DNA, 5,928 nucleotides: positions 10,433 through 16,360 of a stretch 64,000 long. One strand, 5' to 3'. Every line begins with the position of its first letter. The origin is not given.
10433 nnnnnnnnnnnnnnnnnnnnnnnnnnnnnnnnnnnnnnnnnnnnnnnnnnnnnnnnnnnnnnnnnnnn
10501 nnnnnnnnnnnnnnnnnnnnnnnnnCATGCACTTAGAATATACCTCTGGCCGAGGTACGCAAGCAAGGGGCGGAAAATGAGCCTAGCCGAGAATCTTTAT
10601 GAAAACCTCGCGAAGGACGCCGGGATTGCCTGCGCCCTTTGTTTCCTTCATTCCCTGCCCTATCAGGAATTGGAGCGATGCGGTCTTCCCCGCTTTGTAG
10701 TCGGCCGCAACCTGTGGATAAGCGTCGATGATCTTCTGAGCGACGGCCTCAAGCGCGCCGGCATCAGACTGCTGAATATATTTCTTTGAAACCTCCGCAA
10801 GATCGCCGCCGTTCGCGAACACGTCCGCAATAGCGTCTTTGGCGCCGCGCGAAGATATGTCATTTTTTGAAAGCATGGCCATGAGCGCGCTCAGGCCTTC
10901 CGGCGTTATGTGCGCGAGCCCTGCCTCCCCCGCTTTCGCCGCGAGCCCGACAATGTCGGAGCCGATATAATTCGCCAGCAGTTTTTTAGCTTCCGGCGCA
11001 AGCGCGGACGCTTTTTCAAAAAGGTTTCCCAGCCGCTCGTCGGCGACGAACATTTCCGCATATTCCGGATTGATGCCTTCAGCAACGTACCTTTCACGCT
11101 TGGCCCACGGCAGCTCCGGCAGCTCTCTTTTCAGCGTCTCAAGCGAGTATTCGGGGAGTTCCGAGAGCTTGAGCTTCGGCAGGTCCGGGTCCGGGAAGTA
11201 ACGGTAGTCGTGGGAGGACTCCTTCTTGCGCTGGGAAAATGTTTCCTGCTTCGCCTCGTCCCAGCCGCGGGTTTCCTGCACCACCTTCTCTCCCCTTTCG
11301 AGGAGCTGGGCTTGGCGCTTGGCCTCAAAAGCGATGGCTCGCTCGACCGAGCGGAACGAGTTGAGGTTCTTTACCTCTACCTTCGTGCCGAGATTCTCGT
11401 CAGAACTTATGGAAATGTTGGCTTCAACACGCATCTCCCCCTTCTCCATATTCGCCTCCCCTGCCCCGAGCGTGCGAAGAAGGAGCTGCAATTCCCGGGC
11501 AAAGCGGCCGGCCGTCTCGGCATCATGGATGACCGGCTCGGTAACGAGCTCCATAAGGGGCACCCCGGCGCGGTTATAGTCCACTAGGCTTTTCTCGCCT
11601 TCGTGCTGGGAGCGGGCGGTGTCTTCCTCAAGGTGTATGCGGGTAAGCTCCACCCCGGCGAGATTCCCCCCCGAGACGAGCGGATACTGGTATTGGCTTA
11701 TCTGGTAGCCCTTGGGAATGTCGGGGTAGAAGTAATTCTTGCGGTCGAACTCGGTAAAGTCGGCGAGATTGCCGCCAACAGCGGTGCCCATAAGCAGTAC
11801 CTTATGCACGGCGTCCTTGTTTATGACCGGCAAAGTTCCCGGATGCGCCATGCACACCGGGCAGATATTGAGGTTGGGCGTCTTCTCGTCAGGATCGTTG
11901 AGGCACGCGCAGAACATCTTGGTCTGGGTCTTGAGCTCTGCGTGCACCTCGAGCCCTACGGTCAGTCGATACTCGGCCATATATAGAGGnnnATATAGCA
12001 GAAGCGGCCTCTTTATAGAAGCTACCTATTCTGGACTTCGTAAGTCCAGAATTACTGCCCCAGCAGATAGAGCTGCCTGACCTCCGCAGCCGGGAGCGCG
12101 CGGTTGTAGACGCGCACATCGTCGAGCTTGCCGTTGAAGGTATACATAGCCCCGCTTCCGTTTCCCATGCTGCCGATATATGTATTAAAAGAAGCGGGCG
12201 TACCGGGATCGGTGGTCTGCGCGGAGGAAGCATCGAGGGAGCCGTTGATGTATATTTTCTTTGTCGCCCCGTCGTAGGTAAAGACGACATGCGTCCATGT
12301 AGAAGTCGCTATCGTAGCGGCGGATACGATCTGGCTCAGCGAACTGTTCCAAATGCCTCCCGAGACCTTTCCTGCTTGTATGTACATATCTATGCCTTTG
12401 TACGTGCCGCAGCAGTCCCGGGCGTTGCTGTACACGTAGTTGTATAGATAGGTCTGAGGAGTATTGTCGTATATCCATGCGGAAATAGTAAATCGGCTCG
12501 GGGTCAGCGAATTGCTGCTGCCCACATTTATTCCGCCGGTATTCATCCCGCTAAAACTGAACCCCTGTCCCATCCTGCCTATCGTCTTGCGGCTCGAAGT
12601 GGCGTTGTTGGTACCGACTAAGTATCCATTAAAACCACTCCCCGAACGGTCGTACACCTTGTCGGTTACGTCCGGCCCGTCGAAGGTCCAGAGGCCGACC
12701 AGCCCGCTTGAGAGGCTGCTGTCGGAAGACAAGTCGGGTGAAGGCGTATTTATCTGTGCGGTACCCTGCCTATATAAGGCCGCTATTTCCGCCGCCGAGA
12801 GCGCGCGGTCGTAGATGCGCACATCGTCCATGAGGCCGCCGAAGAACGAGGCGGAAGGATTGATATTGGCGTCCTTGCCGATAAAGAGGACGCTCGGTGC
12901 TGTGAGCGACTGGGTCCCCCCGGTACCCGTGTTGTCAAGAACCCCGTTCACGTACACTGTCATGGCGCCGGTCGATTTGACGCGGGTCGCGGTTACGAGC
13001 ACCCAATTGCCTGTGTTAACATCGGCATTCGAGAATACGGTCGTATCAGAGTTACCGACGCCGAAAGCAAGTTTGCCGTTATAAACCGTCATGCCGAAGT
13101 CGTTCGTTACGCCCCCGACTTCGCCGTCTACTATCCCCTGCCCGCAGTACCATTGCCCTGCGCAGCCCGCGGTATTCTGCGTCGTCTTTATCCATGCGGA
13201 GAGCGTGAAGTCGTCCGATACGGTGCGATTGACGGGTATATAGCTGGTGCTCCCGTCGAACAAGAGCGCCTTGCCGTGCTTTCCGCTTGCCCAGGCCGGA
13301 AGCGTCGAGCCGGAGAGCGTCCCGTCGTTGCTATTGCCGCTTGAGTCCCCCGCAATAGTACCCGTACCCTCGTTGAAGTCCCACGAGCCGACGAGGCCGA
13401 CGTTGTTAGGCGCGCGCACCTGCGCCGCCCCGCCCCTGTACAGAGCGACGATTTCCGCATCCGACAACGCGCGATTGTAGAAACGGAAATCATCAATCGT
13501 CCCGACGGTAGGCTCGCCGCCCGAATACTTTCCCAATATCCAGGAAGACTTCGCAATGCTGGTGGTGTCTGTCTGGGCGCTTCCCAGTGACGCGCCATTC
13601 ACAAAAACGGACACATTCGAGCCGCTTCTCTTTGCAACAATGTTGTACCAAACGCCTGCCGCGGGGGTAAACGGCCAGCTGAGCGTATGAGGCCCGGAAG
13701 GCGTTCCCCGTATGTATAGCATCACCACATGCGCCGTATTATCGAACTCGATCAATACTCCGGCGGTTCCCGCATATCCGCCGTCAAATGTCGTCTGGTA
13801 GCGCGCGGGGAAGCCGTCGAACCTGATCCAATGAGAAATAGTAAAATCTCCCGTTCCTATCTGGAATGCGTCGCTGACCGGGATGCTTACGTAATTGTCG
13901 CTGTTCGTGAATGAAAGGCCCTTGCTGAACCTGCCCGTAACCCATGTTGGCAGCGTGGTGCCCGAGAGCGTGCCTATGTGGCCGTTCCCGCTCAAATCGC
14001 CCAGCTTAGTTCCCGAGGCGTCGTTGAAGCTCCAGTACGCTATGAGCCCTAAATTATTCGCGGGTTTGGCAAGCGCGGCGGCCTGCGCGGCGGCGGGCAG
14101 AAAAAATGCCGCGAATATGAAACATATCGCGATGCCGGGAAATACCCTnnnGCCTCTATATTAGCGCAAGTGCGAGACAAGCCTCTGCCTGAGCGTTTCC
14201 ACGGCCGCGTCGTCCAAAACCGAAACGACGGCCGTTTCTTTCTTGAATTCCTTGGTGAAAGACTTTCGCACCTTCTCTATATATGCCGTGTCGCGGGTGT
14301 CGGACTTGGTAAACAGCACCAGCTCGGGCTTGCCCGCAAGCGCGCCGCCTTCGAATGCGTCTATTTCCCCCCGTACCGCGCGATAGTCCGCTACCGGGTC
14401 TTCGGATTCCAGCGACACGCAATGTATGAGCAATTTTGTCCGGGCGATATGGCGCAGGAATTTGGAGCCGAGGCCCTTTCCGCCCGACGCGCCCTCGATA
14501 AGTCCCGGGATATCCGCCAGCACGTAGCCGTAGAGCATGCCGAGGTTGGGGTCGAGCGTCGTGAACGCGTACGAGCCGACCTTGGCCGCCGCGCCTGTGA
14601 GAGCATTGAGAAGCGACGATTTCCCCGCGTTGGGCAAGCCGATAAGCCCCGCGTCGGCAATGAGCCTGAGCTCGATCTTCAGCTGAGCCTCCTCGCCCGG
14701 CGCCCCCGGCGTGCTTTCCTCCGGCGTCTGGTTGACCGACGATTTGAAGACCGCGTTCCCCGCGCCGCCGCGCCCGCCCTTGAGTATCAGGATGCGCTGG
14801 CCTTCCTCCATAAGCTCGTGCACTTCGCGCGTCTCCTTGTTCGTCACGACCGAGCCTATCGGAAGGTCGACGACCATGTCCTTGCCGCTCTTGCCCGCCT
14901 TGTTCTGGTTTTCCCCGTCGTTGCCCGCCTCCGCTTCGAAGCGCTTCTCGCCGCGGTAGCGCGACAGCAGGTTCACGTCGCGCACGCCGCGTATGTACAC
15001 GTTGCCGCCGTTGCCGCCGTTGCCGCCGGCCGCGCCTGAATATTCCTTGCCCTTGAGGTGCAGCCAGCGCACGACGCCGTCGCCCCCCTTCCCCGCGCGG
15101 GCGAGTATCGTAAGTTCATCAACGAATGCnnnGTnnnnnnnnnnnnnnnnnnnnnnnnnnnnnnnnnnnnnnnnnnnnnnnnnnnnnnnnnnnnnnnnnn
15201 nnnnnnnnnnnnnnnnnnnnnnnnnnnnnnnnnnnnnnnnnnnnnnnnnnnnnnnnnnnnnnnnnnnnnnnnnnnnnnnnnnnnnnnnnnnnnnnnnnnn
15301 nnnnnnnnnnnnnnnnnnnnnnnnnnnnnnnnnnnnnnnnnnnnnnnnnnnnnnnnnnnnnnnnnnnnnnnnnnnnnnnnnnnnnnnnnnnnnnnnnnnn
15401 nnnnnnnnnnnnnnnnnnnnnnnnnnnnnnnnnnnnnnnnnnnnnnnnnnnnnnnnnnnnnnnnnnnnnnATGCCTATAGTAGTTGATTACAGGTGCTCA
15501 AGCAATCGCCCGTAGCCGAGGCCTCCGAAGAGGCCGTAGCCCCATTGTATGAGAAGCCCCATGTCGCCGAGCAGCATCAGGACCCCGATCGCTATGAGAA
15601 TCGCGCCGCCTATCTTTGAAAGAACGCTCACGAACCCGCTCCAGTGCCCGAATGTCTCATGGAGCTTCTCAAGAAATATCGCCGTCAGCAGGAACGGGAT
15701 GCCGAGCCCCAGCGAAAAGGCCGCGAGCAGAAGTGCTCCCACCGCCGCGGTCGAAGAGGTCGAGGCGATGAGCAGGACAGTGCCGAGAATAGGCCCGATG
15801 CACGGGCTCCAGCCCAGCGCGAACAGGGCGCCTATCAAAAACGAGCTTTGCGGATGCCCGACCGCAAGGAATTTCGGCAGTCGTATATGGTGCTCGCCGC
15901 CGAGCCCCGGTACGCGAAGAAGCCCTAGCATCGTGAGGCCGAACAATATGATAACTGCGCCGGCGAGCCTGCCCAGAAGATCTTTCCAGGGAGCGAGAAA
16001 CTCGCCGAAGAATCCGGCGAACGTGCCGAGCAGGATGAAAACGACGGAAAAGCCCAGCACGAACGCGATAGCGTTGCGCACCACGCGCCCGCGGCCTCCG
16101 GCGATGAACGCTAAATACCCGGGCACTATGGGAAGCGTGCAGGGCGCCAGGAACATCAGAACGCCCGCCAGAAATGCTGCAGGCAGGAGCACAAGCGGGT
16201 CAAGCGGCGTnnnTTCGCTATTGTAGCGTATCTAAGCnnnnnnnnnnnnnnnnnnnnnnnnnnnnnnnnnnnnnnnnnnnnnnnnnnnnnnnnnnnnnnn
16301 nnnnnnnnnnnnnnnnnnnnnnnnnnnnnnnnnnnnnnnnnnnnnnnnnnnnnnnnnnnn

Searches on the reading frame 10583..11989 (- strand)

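Call 47: search_protein_families(library=pfam, proteins=[window:10583-11989:-], max_evalue=0.0001)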
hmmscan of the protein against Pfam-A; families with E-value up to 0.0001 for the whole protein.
window:10583-11989:- (468 aa): 2 families
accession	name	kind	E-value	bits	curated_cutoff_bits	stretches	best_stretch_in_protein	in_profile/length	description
PF02934.20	GatB_N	-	2.7e-104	348.7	23.4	1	10-277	2-273/277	GatB/GatE catalytic domain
PF02637.23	GatB_Yqey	-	8.3e-27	94.3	27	1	323-467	2-148/148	GatB domain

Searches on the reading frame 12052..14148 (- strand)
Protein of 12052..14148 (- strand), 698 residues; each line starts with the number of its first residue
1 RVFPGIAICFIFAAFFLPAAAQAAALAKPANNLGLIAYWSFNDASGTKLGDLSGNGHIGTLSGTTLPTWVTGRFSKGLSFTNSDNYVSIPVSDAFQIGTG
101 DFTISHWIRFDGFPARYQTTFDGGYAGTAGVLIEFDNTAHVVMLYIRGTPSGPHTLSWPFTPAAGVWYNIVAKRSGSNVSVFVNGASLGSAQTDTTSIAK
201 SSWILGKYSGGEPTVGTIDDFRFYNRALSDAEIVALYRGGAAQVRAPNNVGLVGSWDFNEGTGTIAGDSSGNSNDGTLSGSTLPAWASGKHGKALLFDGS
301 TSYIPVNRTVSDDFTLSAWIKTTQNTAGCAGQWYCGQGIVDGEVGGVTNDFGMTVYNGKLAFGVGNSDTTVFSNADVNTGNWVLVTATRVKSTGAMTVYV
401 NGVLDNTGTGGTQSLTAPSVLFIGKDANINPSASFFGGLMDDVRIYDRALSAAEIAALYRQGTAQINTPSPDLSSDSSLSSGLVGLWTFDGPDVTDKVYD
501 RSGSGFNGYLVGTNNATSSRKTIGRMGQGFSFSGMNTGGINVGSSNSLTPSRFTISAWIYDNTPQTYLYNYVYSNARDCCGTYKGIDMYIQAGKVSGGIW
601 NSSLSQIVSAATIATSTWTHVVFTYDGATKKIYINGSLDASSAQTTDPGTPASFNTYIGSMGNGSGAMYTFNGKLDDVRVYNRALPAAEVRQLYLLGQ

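Call 47: search_protein_families(library=pfam, proteins=[window:12052-14148:-], max_evalue=0.0001)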
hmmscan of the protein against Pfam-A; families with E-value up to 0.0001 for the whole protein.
window:12052-14148:- (698 aa): 6 families
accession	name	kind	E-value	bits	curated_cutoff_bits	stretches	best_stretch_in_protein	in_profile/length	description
PF13385.13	Laminin_G_3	-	3.3e-74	248.5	27.6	3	537-690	4-150/151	Concanavalin A-like lectin/glucanases superfamily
PF02210.31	Laminin_G_2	-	5.1e-10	40.3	22.9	0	360-445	32-123/126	Laminin G domain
PF00054.30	Laminin_G_1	-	3.6e-08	34.1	24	0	361-424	34-98/131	Laminin G domain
PF02973.23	Sialidase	-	2.7e-07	30.7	26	0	619-691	106-182/189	Sialidase, N-terminal domain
PF22925.3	TS_C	-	5.2e-05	23.4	27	0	168-230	133-201/202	Trans-sialidase, C-terminal domain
PF00354.24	Pentaxin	-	6.2e-05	23.2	25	0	358-467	63-175/194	Pentaxin family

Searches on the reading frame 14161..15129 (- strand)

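Call 47: search_protein_families(library=pfam, proteins=[window:14161-15129:-], max_evalue=0.0001)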
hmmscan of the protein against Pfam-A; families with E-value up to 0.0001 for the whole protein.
window:14161-15129:- (322 aa): 3 families
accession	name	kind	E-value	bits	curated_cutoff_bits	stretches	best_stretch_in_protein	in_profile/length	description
PF01018.28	GTP1_OBG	-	5.7e-45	153.1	27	1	3-156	1-155/155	GTP1/OBG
PF01926.29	MMR_HSR1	-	1.1e-22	80.7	21.9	1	160-259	2-99/113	50S ribosome-binding GTPase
PF02421.24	FeoB_N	-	2.6e-08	34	27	1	161-210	4-57/156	Ferrous iron transport protein B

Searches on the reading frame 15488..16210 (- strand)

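Call 47: search_protein_families(library=pfam, proteins=[window:15488-16210:-], max_evalue=0.0001)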
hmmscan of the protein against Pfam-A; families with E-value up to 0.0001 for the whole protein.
window:15488-16210:- (240 aa): 2 families
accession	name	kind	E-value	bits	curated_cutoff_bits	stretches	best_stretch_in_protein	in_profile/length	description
PF02683.22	DsbD_TM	-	2.9e-20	72.9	27.1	1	7-213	3-215/219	Cytochrome C biogenesis protein transmembrane domain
PF13386.12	DsbD_2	-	2e-10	41.3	24.9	1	11-210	1-198/199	Cytochrome C biogenesis protein transmembrane region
